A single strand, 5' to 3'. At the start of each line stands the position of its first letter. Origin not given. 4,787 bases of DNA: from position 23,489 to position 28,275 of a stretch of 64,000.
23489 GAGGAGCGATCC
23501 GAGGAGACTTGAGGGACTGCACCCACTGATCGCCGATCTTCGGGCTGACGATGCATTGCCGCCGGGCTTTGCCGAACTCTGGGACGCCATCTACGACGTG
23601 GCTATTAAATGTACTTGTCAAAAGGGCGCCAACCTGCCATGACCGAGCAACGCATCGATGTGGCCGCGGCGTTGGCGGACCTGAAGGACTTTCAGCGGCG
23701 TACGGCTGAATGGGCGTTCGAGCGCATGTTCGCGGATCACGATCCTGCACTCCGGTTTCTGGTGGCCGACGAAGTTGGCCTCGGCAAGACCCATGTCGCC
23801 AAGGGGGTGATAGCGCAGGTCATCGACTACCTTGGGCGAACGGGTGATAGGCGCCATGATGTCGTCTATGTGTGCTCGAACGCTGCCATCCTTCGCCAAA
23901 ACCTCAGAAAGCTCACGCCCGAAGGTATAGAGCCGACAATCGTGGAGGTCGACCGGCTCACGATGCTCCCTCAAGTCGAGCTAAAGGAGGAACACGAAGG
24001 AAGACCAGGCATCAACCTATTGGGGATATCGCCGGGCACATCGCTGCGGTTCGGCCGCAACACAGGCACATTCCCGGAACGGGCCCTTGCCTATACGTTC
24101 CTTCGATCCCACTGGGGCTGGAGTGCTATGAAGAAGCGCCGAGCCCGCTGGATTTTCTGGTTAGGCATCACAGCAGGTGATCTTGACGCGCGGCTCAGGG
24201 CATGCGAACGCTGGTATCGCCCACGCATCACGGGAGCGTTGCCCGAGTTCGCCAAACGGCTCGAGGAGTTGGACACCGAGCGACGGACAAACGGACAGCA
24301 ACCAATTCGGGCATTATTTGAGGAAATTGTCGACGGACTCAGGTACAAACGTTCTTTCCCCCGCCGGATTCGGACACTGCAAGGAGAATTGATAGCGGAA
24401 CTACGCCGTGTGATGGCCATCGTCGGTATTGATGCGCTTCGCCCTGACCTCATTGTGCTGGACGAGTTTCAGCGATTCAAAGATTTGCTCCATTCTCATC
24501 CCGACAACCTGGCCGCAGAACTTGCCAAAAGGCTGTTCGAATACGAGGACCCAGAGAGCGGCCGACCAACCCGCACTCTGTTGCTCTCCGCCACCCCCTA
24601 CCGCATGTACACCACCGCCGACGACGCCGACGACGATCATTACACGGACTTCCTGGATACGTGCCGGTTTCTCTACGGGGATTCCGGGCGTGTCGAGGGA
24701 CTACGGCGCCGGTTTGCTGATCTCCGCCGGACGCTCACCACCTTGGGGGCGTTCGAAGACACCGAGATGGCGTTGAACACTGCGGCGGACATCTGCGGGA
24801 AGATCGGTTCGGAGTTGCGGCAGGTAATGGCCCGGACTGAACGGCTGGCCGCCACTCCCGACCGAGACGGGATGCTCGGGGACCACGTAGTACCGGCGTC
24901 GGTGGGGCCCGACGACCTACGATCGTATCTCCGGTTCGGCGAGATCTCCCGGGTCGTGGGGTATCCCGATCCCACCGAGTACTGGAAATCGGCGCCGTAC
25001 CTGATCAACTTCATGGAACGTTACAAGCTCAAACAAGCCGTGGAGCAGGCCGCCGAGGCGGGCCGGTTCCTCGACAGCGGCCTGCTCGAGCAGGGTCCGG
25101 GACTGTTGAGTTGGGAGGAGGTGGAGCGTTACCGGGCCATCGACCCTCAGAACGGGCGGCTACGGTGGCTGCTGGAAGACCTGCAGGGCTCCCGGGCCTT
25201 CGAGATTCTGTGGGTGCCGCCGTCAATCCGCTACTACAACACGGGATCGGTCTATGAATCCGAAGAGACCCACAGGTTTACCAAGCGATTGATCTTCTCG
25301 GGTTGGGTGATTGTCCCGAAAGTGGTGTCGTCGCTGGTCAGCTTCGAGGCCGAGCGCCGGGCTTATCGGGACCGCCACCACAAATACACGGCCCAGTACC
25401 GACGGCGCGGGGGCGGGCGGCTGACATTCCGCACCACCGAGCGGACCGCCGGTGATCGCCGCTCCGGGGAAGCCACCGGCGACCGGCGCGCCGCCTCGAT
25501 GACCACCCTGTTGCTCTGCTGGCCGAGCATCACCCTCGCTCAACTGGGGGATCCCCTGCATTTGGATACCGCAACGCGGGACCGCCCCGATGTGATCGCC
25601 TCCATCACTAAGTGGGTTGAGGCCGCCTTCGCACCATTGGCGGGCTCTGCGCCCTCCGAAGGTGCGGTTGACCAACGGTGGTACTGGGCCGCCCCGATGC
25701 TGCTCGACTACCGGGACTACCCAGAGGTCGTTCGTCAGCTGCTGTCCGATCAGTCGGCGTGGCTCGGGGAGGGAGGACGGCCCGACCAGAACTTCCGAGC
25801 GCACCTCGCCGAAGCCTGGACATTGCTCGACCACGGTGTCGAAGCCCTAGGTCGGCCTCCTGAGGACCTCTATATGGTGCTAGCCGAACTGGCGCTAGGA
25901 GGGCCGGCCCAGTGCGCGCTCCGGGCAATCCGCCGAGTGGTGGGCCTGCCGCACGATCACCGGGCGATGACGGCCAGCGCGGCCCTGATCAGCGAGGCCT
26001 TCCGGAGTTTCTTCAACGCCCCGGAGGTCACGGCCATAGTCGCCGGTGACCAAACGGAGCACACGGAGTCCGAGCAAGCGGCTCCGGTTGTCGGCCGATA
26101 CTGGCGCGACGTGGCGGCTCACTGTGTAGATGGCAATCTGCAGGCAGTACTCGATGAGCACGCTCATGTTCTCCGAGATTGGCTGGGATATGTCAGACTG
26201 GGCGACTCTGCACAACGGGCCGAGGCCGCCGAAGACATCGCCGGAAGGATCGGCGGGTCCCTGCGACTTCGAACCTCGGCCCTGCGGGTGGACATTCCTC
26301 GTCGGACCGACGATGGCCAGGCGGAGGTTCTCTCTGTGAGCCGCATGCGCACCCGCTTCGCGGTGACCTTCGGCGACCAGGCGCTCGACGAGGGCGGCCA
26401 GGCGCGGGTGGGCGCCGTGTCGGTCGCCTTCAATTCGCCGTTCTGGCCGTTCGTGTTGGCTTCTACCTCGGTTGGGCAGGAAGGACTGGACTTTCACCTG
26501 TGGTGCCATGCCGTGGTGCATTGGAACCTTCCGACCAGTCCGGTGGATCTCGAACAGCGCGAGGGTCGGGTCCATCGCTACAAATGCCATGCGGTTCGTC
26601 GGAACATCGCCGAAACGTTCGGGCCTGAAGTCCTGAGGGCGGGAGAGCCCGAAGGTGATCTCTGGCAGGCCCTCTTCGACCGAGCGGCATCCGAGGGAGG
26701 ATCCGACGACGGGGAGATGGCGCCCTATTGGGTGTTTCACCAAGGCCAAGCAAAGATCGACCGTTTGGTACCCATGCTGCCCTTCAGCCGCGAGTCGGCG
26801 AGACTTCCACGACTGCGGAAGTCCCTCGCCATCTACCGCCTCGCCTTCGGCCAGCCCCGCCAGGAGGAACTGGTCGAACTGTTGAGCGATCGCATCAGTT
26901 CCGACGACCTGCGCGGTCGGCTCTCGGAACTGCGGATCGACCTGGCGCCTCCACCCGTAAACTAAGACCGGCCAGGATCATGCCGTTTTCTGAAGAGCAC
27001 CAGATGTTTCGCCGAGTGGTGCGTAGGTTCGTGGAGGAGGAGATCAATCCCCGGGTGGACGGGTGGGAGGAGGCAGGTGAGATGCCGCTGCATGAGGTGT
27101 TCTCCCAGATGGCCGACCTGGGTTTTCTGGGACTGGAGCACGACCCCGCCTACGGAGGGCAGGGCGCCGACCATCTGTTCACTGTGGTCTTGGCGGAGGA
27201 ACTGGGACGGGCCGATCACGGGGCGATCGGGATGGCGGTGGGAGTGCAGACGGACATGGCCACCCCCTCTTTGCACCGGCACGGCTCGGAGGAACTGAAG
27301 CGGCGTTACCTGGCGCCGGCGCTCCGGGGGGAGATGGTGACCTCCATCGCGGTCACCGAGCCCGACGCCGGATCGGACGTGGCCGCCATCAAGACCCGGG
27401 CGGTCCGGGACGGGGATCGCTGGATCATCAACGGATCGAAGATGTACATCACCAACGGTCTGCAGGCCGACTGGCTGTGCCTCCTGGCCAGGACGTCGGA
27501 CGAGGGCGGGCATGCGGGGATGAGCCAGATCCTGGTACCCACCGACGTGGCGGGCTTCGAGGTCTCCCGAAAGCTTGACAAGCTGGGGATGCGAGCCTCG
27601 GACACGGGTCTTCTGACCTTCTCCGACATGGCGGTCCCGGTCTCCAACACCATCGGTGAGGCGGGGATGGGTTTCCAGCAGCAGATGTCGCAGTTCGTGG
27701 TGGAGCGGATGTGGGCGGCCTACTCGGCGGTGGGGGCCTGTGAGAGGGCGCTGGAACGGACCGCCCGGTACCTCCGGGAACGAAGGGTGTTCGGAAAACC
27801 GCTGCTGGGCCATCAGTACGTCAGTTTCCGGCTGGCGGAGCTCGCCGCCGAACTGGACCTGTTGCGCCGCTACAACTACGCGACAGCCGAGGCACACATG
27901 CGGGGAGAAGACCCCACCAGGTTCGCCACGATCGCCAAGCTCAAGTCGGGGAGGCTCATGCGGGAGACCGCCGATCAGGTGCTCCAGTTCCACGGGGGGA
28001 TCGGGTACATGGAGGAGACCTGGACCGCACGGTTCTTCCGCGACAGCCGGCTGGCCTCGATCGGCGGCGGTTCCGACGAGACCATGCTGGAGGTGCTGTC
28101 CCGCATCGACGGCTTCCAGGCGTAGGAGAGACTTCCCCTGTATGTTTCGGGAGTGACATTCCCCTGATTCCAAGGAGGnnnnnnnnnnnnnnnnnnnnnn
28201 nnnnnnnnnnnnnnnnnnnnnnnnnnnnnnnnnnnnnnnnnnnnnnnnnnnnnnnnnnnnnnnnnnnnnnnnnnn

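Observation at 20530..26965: Translationally coupled three-gene operon (unknown 409-aa protein + two-HKD PLD nuclease + SNF2-like helicase): candidate uncharacterised anti-phage/anti-plasmid defence system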

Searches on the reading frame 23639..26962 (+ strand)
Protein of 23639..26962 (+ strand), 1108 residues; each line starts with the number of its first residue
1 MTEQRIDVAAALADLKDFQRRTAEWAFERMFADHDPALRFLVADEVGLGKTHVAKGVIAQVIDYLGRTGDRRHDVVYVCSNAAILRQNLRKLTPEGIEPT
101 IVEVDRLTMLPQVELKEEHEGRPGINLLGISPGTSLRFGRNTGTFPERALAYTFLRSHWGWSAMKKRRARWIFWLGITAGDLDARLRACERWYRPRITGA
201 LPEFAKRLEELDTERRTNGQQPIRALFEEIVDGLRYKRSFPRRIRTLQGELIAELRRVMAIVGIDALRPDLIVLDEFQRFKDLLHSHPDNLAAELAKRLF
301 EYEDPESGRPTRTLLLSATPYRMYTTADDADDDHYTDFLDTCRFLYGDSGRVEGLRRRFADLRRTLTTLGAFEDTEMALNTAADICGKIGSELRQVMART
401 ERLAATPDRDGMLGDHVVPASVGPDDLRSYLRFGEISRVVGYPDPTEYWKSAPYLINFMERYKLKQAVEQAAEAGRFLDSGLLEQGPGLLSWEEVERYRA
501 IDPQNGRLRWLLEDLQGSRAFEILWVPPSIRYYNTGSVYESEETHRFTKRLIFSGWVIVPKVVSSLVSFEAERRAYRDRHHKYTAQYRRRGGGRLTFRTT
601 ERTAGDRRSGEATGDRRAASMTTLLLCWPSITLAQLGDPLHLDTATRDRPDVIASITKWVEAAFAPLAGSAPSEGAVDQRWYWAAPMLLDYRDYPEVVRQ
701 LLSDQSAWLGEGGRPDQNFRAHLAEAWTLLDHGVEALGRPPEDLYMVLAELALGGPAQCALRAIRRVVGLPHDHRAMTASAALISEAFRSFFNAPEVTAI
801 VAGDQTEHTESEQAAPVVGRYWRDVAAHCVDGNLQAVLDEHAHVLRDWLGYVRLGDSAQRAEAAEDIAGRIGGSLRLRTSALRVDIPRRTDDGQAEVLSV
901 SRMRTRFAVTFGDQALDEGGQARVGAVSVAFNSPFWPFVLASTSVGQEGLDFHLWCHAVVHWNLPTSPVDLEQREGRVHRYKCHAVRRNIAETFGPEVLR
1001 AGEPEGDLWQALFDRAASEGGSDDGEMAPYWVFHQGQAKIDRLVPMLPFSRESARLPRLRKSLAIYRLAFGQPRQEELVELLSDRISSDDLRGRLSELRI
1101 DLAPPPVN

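Call 7: search_protein_families(library=pfam, proteins=[window:23639-26962:+], max_evalue=0.1)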
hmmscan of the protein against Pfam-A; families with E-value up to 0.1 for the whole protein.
window:23639-26962:+ (1108 aa): 2 families
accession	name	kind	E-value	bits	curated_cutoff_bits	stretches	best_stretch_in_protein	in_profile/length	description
PF00271.37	Helicase_C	-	6.7e-06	26.8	23.5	1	939-981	68-109/110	Helicase conserved C-terminal domain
PF13401.12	AAA_22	-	0.095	13.5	27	0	223-302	47-110/130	AAA domain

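Call 8: search_protein_families(library=padloc, proteins=[window:23639-26962:+], max_evalue=0.1)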
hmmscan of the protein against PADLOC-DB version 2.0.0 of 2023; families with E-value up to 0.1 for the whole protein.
window:23639-26962:+ (1108 aa): 24 families
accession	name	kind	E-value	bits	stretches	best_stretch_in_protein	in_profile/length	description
PDLC03830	ZacC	-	0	1022.9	1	5-1104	3-1016/1019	-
PDLC04556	PDC-M27C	-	4.3e-19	66.4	1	928-981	747-800/892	-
PDLC04554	PDC-M27C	-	2.1e-17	60.7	1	927-981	759-813/1217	-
PDLC04555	PDC-M27C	-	6.7e-13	46.2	1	927-981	496-550/656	-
PDLC02843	DpdE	-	4.2e-11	39.5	2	942-984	625-666/1091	DpdE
PDLC02621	DrmD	-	1.6e-10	37.9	1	939-987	581-629/1040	DrmD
PDLC02840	DpdE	-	1.2e-09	35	2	939-983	612-656/1091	DpdE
PDLC02500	BrxHI|BrxHII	-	4.9e-09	33.3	1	939-982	532-574/933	BrxHI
PDLC02572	DrmA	-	8.2e-09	31.9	1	939-982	579-622/1043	DrmA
PDLC02623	DrmD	-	3e-08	29.9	1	930-987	573-629/1040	DrmD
PDLC02633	DrmD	-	7.3e-08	28.8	1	938-990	585-637/839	DrmD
PDLC02504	BrxHI|BrxHII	-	1.1e-07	28.2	1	939-982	539-582/971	BrxHII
PDLC02619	DrmD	-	1.8e-07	27.7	1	939-982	492-534/872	DrmD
PDLC02634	DrmD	-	4.7e-07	26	1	940-983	542-585/900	DrmD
PDLC02846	DpdE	-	1.4e-05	21.2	1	940-983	619-662/1034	DpdE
PDLC00659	HmaA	-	0.0025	13.7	1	939-1016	569-639/1176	SNF2 helicase / DEAD-box helicase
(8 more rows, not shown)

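Call 9: search_protein_families(library=ncbifam, proteins=[window:23639-26962:+], max_evalue=0.1)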
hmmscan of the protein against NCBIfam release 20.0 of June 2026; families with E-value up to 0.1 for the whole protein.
window:23639-26962:+ (1108 aa): 5 families
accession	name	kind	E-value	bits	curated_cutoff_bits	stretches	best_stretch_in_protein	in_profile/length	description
NF041062.1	DpdE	equivalog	2.4e-14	52.3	500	2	930-985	589-642/1048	protein DpdE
NF038317.1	DISARM_DrmD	equivalog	1.2e-11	43.7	610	1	939-985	566-612/1021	DISARM system SNF2-like helicase DrmD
NF038318.1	DISARM_DrmD_b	equivalog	6.4e-07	27.9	950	1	939-982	489-531/868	DISARM system SNF2-like helicase DrmD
NF003426.0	PRK04914.1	equivalog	6.9e-06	24.6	576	1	939-980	550-590/959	RNA polymerase-associated protein RapA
NF042964.1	phospholipD_antiphage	equivalog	2.3e-05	22.9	1100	1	13-64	227-275/895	phospholipase D-like domain-containing anti-phage protein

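Call 22: search_solved_structures(query=window:23639-26962:+, max_evalue=0.01)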
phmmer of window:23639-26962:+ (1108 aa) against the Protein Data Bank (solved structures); distinct sequences matched with E-value up to 0.01: 0.

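Call 65: search_solved_structures(query=A6, max_evalue=0.01)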
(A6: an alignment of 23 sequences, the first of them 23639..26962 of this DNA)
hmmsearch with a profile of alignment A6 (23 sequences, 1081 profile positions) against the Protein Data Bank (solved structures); distinct sequences matched with E-value up to 0.01: 5.
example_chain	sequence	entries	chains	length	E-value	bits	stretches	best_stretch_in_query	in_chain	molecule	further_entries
8so8_A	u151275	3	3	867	2.7e-05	25.7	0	913-955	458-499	RNA polymerase-associated protein RapA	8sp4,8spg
6bog_A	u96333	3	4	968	3.7e-05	25.2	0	913-955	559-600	RNA polymerase-associated protein RapA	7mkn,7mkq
7m8e_F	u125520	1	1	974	3.8e-05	25.2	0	913-955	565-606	RNA polymerase-associated protein RapA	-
4s20_K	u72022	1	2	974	3.8e-05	25.2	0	913-955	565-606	RNA polymerase-associated protein RapA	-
8t0l_F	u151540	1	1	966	0.00086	20.7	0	913-954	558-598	RNA polymerase-associated protein RapA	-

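Call 72: search_dna_similar(query=window:23639-26962:+, collection=plasmids, mode=protein, max_evalue=1e-20, max_rows=25)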
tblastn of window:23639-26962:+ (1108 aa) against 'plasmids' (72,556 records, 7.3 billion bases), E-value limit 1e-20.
Records with a match: 51; places in all: 51; records where one place covers at least 80% of the query: 38.
Best place of each record, by identity: 60-80% 1; <60% 50.
By first word of the organism name: Cronobacter 21; Bradyrhizobium 8; Rhizobium 4; Agrobacterium 4; Shinella 2; Mesorhizobium 2; Methylocystis 2; Halomarina 1; Niveispirillum 1; Ralstonia 1; and 5 more.
By predicted mobility (MOB-suite, as given by PLSDB): non-mobilizable 29; conjugative 20; mobilizable 2.
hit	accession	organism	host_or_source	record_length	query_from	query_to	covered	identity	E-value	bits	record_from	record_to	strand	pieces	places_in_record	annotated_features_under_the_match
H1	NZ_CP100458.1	Halomarina sp. BND7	cell culture,sediment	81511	7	1105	99%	38.8%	0e+0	651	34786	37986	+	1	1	DEAD/DEAH box helicase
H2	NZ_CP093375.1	Cronobacter sakazakii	Homo sapiens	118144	1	1105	100%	38.3%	2e-179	590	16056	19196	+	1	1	helicase-related protein | phospholipase D family protein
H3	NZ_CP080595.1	Cronobacter sakazakii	food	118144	1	1105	100%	38.3%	2e-179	590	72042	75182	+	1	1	helicase-related protein | phospholipase D family protein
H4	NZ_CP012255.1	Cronobacter sakazakii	milk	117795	1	1105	100%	38.3%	8e-178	586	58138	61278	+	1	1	helicase-related protein | phospholipase D family protein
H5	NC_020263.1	Cronobacter sakazakii SP291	-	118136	1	1105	100%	38.3%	8e-178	586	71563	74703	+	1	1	helicase-related protein | phospholipase D family protein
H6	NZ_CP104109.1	Cronobacter sakazakii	Bos taurus,rectoanal junction ...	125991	1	1105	100%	38.3%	4e-177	584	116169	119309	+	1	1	helicase-related protein | phospholipase D family protein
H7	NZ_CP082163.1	Bradyrhizobium sp. 195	Acmispon strigosus,cell culture,root ...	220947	1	1104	100%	38.4%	1e-170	565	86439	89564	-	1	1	helicase-related protein | phospholipase D family protein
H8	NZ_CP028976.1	Cronobacter sakazakii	Homo sapiens,Brain abscess fluid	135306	1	1105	100%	38.3%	1e-178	588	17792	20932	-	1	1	helicase-related protein | phospholipase D family protein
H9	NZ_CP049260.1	Cronobacter sakazakii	Homo sapiens,feces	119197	1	1105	100%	38.1%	2e-177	585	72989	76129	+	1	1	helicase-related protein | phospholipase D family protein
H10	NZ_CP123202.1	Cronobacter sakazakii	Homo sapiens,ascites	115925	1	1105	100%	38.1%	9e-177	583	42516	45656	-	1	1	helicase-related protein | phospholipase D family protein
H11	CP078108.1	Cronobacter sakazakii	environmental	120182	1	1105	100%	38.1%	9e-177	583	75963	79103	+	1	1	helicase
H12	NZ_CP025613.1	Niveispirillum cyanobacteriorum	sing cell,cyanobacterial aggregates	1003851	1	1104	100%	38.0%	9e-173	571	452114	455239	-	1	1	none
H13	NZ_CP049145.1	Cronobacter sakazakii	Soja milk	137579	1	1105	100%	37.9%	7e-177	583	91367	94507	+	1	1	helicase-related protein | phospholipase D family protein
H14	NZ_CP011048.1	Cronobacter sakazakii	infants,primary hospital lab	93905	1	1105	100%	37.9%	2e-177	585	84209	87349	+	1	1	helicase-related protein | phospholipase D family protein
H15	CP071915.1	Ralstonia solanacearum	Pogostemon cablin,Single strain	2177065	1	1104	100%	37.8%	9e-173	571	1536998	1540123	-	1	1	helicase | phospholipase D family protein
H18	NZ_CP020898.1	Rhizobium phaseoli Brasil 5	Phaseolus vulgaris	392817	15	1108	99%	36.6%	4e-144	487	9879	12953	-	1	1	helicase-related protein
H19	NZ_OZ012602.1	Shinella sp. WSD5-1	-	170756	15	1104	98%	36.2%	7e-143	484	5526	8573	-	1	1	helicase-related protein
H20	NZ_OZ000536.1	Shinella sp. WSC3-e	-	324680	15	1104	98%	36.2%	8e-143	484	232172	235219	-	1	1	helicase-related protein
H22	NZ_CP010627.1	Phaeobacter inhibens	cell culture,fish larvae aquaculture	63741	12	1104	84%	40.0%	4e-76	538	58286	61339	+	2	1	helicase-related protein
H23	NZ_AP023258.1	Mesorhizobium sp. L-2-11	Lotus japonicus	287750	15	1104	83%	39.9%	4e-69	523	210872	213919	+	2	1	helicase-related protein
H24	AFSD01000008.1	Agrobacterium tumefaciens F2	soil near Harbin Institute of Technology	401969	15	1104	83%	39.7%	5e-67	510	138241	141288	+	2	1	DEAD/DEAH box helicase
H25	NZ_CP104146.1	Rhizobium sullae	Sulla coronaria,cell culture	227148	15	1104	85%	38.8%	2e-67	512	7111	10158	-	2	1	helicase-related protein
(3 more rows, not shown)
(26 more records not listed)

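Call 73: get_annotated_region(hit=H2, flank=6000)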
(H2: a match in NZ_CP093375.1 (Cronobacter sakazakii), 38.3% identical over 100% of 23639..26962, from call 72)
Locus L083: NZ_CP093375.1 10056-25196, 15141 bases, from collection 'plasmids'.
description: Cronobacter sakazakii strain 70402496 plasmid unnamed2, complete sequence
organism: Cronobacter sakazakii (NCBI taxid 28141)
taxonomy: Bacteria; Pseudomonadota; Gammaproteobacteria; Enterobacterales; Enterobacteriaceae; Cronobacter; Cronobacter sakazakii
host: -; source: Homo sapiens; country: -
typing (MOB-suite, as given by PLSDB): non-mobilizable; replicon IncFIB,rep_cluster_574
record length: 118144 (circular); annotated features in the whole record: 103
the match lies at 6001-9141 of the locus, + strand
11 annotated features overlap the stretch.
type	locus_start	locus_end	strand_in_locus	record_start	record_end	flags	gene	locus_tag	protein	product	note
CDS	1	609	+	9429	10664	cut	-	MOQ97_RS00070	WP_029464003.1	MFS transporter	GO:0055085 - transmembrane transport [Evidence IEA]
CDS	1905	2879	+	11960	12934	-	-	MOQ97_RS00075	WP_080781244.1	tyrosine-type recombinase/integrase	GO:0015074 - DNA integration [Evidence IEA]; GO:0006310 - DNA recombination [Evidence IEA]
CDS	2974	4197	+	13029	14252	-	-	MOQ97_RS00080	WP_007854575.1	DUF6361 family protein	-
CDS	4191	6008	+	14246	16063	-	-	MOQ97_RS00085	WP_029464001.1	phospholipase D family protein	-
CDS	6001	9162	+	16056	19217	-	-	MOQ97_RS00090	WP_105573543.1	helicase-related protein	-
CDS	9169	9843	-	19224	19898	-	-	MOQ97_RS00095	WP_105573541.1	SDR family oxidoreductase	-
CDS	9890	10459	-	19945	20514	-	-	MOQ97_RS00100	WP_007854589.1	histidine phosphatase family protein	-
CDS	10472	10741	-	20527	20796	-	-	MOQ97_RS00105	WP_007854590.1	hypothetical protein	-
CDS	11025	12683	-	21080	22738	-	-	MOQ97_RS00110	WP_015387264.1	methyl-accepting chemotaxis protein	GO:0007165 - signal transduction [Evidence IEA]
CDS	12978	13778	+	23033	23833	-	-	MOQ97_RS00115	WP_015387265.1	MBL fold metallo-hydrolase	-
CDS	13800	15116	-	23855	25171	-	guaD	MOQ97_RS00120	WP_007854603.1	guanine deaminase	GO:0006147 - guanine catabolic process [Evidence IEA]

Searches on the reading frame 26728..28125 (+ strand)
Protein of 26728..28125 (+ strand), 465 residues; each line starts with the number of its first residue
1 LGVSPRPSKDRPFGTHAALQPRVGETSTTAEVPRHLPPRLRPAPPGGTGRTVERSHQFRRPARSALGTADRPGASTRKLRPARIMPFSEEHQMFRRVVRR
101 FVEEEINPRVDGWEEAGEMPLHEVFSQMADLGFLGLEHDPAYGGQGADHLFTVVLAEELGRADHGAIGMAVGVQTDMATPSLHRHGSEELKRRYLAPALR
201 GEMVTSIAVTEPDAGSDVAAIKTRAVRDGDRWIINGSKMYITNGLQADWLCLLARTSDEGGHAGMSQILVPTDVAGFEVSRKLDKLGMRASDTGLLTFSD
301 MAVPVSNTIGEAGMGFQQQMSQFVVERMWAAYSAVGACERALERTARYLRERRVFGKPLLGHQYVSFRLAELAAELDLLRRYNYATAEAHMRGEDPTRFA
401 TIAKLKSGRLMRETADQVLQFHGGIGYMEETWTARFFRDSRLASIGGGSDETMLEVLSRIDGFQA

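Call 18: search_protein_families(library=pfam, proteins=[window:26728-28125:+], max_evalue=0.001)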
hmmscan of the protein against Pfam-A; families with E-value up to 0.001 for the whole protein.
window:26728-28125:+ (465 aa): 4 families
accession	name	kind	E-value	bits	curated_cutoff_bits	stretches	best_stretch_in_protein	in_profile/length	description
PF00441.29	Acyl-CoA_dh_1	-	1.8e-39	135.7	22.4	1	313-459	1-147/150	Acyl-CoA dehydrogenase, C-terminal domain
PF02771.21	Acyl-CoA_dh_N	-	3.6e-33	114.7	22.9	1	88-202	1-113/113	Acyl-CoA dehydrogenase, N-terminal domain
PF02770.24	Acyl-CoA_dh_M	-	1.1e-25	90.1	33.3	1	207-301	2-97/97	Acyl-CoA dehydrogenase, middle domain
PF08028.16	Acyl-CoA_dh_2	-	4e-10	40.6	22.7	1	329-442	2-125/134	Acyl-CoA dehydrogenase, C-terminal domain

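Call 40: search_protein_families(library=padloc, proteins=[window:26989-28125:+], max_evalue=0.001)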
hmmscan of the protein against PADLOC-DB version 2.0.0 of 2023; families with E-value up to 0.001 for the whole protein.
window:26989-28125:+ (378 aa): 0 families
